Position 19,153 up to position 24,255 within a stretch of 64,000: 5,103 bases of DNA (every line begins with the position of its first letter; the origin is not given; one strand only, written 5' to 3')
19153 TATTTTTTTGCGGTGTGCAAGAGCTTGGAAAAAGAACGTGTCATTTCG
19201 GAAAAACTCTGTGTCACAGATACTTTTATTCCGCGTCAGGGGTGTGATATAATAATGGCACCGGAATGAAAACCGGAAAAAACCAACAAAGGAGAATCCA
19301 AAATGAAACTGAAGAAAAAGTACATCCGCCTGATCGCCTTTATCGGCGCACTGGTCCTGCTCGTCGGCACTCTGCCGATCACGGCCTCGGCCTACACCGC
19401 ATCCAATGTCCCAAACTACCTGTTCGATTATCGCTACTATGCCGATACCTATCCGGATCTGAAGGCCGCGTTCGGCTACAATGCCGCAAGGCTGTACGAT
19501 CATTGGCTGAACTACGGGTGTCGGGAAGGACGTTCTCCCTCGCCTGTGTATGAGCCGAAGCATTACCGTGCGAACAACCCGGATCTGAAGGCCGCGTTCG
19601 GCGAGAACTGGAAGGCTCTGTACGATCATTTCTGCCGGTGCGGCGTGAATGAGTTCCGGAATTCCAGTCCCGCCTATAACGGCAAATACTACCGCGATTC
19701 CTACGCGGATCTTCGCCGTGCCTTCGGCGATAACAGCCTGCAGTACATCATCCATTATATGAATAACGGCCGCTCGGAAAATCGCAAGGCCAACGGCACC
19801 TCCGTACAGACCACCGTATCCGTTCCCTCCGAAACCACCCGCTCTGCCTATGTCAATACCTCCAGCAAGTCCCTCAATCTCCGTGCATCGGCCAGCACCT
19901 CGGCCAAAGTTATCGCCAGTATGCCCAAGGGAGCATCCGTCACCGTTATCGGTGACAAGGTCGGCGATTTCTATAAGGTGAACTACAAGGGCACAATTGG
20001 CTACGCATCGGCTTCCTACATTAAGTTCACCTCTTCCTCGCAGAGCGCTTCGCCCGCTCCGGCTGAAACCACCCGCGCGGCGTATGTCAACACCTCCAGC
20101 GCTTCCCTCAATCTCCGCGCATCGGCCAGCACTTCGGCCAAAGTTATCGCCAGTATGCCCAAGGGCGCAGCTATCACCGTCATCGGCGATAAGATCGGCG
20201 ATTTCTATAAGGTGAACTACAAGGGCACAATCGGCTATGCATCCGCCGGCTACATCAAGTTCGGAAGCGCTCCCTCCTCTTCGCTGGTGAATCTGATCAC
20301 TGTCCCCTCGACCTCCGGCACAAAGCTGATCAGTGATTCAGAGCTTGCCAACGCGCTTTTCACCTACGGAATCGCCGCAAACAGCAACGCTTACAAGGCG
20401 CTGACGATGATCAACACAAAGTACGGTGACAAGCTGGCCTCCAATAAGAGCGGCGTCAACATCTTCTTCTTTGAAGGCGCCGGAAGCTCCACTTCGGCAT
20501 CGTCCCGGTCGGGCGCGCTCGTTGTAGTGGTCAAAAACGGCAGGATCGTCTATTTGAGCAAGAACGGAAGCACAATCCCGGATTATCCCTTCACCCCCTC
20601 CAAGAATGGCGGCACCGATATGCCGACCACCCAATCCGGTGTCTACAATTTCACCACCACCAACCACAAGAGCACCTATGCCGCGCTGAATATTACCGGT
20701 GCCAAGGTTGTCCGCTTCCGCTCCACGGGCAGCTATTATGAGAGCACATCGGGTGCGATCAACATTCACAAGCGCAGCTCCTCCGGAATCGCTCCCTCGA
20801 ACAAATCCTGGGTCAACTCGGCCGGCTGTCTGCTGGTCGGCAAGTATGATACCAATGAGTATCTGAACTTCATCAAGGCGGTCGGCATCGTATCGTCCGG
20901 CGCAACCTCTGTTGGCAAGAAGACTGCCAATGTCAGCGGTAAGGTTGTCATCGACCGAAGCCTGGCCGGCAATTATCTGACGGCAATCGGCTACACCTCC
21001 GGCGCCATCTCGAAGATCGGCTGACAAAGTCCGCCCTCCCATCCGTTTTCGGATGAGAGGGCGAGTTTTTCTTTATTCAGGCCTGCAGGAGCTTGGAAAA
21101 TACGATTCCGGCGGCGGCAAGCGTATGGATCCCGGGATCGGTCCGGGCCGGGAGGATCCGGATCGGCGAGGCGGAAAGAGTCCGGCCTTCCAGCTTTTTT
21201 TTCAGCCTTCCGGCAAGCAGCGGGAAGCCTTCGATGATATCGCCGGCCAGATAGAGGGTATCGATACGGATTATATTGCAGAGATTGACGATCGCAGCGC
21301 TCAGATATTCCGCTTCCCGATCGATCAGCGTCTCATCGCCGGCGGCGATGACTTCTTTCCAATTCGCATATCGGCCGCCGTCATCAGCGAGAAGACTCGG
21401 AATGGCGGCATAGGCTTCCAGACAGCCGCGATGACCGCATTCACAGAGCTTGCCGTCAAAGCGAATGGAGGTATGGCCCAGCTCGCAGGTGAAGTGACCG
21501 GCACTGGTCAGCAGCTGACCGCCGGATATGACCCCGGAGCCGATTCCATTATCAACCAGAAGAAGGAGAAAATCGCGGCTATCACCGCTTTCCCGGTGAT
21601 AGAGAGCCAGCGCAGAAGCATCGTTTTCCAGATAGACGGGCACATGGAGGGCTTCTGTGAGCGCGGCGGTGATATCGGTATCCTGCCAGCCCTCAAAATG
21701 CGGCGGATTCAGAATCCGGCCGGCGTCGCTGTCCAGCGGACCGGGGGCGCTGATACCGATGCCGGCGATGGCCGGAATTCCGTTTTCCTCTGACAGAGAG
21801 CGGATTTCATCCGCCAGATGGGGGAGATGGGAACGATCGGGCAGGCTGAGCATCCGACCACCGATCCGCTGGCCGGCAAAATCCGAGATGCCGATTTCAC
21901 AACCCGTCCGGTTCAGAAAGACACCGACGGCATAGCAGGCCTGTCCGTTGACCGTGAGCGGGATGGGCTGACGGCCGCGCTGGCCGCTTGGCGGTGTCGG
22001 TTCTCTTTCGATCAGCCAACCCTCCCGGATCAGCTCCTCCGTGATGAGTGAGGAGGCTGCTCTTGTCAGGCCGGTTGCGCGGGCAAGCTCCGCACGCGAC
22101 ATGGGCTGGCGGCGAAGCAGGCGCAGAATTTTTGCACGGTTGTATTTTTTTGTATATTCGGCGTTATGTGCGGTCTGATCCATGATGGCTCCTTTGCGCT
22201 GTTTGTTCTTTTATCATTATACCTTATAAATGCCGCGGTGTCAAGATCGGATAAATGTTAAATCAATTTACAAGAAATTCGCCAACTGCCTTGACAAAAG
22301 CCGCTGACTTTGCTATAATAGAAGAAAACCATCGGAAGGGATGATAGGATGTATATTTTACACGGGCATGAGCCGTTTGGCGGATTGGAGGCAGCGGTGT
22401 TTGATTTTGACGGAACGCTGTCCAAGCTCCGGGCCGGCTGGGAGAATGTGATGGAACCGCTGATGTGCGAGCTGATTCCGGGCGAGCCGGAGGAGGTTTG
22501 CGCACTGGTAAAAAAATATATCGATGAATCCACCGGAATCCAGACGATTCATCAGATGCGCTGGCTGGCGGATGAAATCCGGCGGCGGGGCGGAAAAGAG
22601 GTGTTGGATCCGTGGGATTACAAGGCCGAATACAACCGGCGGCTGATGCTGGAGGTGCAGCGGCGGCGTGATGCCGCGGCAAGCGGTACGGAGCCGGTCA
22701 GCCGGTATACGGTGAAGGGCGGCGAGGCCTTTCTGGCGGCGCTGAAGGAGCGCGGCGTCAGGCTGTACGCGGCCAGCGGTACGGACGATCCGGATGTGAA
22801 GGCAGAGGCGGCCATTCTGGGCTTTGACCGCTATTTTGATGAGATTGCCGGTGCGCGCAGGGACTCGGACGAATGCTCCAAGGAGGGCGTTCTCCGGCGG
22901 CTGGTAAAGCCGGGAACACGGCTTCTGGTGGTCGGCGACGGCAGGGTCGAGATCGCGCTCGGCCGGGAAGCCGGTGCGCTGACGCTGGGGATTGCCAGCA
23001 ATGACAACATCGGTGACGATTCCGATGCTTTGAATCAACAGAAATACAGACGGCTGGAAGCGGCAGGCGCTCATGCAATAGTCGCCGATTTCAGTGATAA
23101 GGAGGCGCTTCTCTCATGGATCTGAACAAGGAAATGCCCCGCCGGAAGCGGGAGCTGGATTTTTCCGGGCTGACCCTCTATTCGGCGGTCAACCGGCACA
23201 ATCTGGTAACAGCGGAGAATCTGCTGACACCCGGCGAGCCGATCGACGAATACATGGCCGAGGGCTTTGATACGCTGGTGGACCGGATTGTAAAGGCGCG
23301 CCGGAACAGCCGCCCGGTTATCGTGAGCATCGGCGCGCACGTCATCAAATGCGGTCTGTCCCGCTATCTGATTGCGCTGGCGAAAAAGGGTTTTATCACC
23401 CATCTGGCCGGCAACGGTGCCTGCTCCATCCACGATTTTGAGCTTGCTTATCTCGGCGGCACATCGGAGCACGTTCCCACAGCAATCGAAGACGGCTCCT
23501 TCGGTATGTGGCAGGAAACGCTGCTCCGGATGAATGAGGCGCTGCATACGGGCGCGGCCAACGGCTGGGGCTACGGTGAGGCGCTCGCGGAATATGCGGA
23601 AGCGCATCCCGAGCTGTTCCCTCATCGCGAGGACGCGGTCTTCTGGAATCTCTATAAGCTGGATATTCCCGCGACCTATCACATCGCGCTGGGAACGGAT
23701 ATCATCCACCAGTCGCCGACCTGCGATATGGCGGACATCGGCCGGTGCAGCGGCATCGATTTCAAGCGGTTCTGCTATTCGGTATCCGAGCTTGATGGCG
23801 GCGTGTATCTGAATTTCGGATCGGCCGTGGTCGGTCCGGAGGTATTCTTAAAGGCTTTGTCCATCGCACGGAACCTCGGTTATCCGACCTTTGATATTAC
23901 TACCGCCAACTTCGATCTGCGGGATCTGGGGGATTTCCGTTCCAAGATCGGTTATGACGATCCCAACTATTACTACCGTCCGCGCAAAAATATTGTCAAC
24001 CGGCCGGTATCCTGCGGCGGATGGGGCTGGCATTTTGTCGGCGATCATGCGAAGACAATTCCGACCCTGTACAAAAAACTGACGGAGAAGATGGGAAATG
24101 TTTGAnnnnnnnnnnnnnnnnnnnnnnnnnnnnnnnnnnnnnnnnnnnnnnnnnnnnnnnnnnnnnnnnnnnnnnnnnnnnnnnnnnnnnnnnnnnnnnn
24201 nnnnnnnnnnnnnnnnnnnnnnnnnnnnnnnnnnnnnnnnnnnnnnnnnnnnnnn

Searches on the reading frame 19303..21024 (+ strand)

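Call 35: search_protein_families(library=pfam, proteins=[window:19303-21024:+], max_evalue=0.001)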
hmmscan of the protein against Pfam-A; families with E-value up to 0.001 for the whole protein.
window:19303-21024:+ (573 aa): 2 families
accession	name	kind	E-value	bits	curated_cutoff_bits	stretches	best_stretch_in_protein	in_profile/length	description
PF08239.17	SH3_3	-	6.1e-33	113.2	27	2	190-241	2-54/54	Bacterial SH3 domain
PF06347.19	SH3_4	-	1.3e-05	25.3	24.1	0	189-238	3-52/56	Bacterial SH3 domain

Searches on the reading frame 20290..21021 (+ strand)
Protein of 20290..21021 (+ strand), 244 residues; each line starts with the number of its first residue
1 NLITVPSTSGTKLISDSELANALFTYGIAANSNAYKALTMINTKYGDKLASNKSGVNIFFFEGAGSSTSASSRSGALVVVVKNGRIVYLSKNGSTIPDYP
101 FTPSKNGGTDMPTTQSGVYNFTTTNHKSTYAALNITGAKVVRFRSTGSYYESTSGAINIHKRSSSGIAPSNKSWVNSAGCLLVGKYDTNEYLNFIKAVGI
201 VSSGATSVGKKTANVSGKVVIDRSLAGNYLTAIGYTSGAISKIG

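Call 95: search_solved_structures(query=window:20290-21021:+, max_evalue=10, show_alignments=2)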
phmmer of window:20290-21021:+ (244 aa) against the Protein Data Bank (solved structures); distinct sequences matched with E-value up to 10: 0.

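Call 96: search_protein_families(library=ncbifam, proteins=[window:20290-21021:+], max_evalue=0.1)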
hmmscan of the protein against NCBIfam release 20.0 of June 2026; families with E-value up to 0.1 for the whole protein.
window:20290-21021:+ (244 aa): 0 families

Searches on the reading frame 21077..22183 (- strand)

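Call 35: search_protein_families(library=pfam, proteins=[window:21077-22183:-], max_evalue=0.001)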
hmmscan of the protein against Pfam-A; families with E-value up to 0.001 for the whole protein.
window:21077-22183:- (368 aa): 3 families
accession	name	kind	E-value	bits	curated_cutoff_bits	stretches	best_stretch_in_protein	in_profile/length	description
PF00480.26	ROK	-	7.6e-35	121.3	22.9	1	93-336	9-263/294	ROK family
PF25213.1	HVO_A0261_N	-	1.8e-06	28.2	35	1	14-60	11-57/86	HVO_A0261 N-terminal domain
PF12802.13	MarR_2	-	0.00011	22.7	27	1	19-65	10-57/61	MarR family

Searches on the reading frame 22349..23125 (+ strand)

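Call 35: search_protein_families(library=pfam, proteins=[window:22349-23125:+], max_evalue=0.001)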
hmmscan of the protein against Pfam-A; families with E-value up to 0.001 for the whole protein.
window:22349-23125:+ (258 aa): 2 families
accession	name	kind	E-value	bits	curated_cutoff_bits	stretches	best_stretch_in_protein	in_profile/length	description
PF00702.32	Hydrolase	-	9.4e-13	49.4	26.4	1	14-209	2-191/191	haloacid dehalogenase-like hydrolase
PF13419.12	HAD_2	-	3.1e-05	24.6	23.8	1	17-213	2-176/178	Haloacid dehalogenase-like hydrolase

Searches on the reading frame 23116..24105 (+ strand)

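Call 35: search_protein_families(library=pfam, proteins=[window:23116-24105:+], max_evalue=0.001)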
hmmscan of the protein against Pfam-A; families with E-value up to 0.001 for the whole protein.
window:23116-24105:+ (329 aa): 1 family
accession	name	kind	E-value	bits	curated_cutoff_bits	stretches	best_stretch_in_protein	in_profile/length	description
PF21570.3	ArgZ-like_C_2nd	-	0.0004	20.5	27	1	56-115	5-64/213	Arginine dihydrolase ArgZ-like, C-terminal, Rossmann fold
